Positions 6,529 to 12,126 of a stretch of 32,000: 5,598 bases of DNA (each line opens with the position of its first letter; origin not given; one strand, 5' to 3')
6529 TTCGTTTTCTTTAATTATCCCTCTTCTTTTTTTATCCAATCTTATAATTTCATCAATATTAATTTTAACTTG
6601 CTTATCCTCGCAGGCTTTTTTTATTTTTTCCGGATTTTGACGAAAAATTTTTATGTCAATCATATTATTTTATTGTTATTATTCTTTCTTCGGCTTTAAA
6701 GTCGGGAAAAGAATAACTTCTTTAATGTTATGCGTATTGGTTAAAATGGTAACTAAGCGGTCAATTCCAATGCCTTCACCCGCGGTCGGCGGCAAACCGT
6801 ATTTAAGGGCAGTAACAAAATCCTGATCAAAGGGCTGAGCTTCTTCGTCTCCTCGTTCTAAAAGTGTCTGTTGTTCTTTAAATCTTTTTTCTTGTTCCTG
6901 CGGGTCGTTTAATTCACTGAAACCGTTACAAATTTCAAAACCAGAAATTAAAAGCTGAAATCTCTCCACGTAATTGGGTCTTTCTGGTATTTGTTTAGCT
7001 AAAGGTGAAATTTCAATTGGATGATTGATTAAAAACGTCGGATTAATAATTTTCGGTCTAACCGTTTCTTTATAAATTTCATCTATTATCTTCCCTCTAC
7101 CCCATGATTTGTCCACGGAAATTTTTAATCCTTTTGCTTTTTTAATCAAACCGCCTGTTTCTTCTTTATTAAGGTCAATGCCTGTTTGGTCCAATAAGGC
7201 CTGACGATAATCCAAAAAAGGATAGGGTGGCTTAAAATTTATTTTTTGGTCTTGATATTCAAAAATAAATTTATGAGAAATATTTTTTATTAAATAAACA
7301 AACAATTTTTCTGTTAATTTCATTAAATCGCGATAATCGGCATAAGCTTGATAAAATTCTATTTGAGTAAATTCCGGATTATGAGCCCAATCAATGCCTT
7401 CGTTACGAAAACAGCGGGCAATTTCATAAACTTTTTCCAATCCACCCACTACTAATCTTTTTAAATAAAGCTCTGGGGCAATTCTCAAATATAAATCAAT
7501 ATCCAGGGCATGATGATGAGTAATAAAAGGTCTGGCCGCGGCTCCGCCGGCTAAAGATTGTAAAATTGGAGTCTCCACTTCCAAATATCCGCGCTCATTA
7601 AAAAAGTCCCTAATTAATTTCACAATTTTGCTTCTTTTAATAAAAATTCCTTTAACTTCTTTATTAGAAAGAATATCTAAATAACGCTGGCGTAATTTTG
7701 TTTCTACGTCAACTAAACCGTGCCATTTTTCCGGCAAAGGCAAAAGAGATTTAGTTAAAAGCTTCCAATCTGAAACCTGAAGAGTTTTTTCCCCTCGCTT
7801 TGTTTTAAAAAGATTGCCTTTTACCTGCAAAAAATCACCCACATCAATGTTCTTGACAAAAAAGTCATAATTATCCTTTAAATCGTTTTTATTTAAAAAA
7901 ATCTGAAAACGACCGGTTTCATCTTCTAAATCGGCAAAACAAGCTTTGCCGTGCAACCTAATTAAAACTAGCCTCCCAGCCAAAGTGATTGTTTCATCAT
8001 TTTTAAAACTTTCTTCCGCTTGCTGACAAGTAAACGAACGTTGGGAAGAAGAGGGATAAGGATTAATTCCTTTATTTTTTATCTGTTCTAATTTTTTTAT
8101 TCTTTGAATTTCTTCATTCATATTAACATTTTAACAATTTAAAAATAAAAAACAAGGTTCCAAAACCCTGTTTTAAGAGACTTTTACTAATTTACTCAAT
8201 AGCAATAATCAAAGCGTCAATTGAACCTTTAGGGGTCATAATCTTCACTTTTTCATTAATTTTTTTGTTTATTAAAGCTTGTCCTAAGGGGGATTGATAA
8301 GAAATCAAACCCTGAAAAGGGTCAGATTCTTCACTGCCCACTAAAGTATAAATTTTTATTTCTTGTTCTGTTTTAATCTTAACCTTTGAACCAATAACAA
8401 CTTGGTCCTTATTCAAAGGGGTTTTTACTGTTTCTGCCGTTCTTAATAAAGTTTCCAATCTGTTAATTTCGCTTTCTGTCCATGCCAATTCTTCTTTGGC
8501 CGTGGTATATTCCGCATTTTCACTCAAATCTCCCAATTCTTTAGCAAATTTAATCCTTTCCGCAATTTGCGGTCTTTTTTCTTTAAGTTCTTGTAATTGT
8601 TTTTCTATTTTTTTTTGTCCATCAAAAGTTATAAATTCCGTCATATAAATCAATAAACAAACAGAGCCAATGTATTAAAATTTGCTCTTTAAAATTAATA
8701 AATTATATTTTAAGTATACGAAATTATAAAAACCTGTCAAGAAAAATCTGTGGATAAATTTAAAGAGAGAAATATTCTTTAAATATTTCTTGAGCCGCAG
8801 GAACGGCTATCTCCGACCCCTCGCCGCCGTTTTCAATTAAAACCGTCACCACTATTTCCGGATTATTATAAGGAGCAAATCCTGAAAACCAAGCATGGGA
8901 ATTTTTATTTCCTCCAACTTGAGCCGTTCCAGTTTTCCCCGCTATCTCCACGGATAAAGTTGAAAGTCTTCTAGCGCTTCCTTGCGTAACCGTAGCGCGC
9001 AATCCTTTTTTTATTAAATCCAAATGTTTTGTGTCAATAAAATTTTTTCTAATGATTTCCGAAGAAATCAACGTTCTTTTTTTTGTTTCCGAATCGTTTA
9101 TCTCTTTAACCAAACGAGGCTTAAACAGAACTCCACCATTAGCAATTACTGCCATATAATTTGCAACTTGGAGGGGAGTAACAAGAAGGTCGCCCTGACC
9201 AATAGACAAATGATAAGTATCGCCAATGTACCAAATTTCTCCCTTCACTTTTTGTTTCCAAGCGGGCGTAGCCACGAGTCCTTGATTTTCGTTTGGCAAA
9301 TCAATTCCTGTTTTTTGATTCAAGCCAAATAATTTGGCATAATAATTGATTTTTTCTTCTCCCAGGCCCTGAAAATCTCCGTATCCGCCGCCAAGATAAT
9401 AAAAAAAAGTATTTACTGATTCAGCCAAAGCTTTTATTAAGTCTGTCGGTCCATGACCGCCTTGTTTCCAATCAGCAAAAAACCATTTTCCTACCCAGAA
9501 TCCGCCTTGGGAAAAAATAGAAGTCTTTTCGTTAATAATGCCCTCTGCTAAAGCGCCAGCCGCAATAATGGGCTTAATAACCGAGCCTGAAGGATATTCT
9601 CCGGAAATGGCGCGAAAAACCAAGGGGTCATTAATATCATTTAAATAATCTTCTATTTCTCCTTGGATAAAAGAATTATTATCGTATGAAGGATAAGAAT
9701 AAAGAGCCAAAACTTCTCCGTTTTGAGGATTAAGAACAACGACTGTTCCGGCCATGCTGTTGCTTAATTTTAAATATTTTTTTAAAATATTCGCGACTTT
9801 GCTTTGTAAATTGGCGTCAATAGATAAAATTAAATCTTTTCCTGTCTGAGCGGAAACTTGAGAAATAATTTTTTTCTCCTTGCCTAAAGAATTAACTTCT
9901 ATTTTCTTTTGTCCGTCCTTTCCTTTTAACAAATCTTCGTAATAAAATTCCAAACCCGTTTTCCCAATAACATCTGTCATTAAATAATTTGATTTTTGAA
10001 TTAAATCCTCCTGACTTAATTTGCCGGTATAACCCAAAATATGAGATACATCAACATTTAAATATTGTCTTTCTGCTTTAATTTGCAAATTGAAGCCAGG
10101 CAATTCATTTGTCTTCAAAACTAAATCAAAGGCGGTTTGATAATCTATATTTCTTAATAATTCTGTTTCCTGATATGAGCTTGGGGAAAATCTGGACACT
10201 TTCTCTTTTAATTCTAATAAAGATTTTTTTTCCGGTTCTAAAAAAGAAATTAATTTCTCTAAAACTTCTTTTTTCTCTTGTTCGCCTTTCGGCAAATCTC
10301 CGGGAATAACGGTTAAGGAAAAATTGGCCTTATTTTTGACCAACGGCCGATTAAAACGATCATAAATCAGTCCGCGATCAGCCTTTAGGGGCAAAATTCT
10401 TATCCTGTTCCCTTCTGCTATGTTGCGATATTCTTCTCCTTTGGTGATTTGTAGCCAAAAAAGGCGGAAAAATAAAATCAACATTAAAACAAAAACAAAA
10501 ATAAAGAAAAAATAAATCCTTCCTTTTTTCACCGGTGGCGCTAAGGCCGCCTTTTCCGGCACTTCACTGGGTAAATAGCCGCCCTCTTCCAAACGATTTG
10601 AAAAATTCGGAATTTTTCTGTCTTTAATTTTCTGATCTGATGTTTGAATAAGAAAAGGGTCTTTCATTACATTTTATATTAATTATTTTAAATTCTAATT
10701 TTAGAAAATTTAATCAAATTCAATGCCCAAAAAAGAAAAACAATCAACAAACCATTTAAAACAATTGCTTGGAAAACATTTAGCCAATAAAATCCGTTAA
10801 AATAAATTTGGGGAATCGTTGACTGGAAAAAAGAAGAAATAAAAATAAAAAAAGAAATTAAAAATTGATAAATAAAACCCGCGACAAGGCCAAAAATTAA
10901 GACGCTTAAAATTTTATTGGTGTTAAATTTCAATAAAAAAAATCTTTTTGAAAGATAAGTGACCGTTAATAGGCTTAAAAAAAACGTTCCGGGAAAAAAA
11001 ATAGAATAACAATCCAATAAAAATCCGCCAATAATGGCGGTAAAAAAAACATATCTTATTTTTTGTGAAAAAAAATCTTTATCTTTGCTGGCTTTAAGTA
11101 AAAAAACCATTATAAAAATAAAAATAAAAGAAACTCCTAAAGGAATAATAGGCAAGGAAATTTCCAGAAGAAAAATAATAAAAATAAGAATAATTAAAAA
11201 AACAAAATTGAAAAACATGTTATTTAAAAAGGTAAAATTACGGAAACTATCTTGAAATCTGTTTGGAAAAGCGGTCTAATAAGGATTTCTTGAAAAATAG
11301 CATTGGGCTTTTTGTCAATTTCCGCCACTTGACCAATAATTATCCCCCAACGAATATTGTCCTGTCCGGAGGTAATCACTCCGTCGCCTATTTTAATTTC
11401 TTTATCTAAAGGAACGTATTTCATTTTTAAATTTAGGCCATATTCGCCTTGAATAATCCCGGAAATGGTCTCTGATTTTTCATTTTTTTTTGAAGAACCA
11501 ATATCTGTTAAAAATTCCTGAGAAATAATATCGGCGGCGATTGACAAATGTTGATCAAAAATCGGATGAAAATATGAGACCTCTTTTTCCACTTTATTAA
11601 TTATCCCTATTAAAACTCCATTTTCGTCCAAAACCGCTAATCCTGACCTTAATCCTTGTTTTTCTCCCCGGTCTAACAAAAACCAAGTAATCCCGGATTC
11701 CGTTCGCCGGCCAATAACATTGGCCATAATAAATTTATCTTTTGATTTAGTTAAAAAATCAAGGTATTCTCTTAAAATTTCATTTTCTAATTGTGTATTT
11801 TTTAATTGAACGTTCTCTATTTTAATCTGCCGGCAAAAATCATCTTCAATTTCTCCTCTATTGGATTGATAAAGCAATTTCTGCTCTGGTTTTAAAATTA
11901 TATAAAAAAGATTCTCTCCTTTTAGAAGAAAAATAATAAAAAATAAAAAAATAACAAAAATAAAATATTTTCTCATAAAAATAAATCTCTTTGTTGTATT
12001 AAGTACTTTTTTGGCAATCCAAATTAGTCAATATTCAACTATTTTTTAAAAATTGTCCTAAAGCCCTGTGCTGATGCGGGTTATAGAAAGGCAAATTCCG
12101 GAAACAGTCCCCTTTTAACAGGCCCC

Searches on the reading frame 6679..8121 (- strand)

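Call 75: search_protein_families(library=pfam, proteins=[window:6679-8121:-], max_evalue=0.001)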
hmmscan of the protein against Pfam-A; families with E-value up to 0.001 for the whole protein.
window:6679-8121:- (480 aa): 3 families
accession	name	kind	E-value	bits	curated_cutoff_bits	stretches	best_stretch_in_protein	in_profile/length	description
PF00152.25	tRNA-synt_2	-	3.5e-93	312.5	25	1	139-475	2-307/308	tRNA synthetases class II (D, K and N)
PF01336.31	tRNA_anti-codon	-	5.9e-17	61.8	27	1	45-122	1-75/75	OB-fold nucleic acid binding domain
PF01409.25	tRNA-synt_2d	-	2.9e-05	24.1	19.8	0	230-277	104-153/246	tRNA synthetases class II core domain (F)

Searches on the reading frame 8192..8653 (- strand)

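Call 7: search_protein_families(library=pfam, proteins=[window:8192-8653:-])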
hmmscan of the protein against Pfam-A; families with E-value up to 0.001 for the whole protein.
window:8192-8653:- (153 aa): 2 families
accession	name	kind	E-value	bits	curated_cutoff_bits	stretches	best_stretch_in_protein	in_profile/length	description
PF01272.25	GreA_GreB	-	1e-21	77.1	26.9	1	81-153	2-76/77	Transcription elongation factor, GreA/GreB, C-term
PF03449.20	GreA_GreB_N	-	2.1e-20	73.1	24.5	1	8-74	3-70/71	Transcription elongation factor, N-terminal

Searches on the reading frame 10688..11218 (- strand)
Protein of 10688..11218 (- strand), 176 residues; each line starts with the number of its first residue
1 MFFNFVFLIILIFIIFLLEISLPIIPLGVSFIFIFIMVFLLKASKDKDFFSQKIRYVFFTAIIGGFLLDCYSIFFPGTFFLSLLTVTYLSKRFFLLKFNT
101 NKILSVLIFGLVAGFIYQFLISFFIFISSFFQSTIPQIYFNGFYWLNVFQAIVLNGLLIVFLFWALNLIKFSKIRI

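Call 7: search_protein_families(library=pfam, proteins=[window:10688-11218:-])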
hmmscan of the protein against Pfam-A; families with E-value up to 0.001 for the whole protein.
window:10688-11218:- (176 aa): 0 families

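Call 44: search_protein_families(library=ncbifam, proteins=[window:10688-11218:-], max_evalue=0.1)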
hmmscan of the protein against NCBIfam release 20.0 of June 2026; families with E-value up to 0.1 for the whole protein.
window:10688-11218:- (176 aa): 1 family
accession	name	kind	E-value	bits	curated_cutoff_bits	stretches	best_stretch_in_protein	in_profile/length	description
TIGR04154.1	archaeo_STT3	subfamily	0.085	11.2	450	0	30-168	159-293/831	oligosaccharyl transferase, archaeosortase A system-associated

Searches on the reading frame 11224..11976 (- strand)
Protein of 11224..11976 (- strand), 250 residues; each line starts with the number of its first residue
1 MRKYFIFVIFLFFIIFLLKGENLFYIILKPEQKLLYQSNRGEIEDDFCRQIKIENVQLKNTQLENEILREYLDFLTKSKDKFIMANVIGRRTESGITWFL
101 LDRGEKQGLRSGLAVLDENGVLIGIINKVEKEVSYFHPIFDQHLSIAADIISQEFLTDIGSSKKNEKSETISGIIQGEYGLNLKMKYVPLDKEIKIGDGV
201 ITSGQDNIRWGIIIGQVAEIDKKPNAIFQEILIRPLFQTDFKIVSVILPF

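Call 7: search_protein_families(library=pfam, proteins=[window:11224-11976:-])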
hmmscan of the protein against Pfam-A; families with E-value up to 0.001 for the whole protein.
window:11224-11976:- (250 aa): 1 family
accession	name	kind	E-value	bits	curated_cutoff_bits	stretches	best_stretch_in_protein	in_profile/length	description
PF04085.20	MreC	-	4e-24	85.5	28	1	87-239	1-137/147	Rod shape-determining protein MreC, barrel core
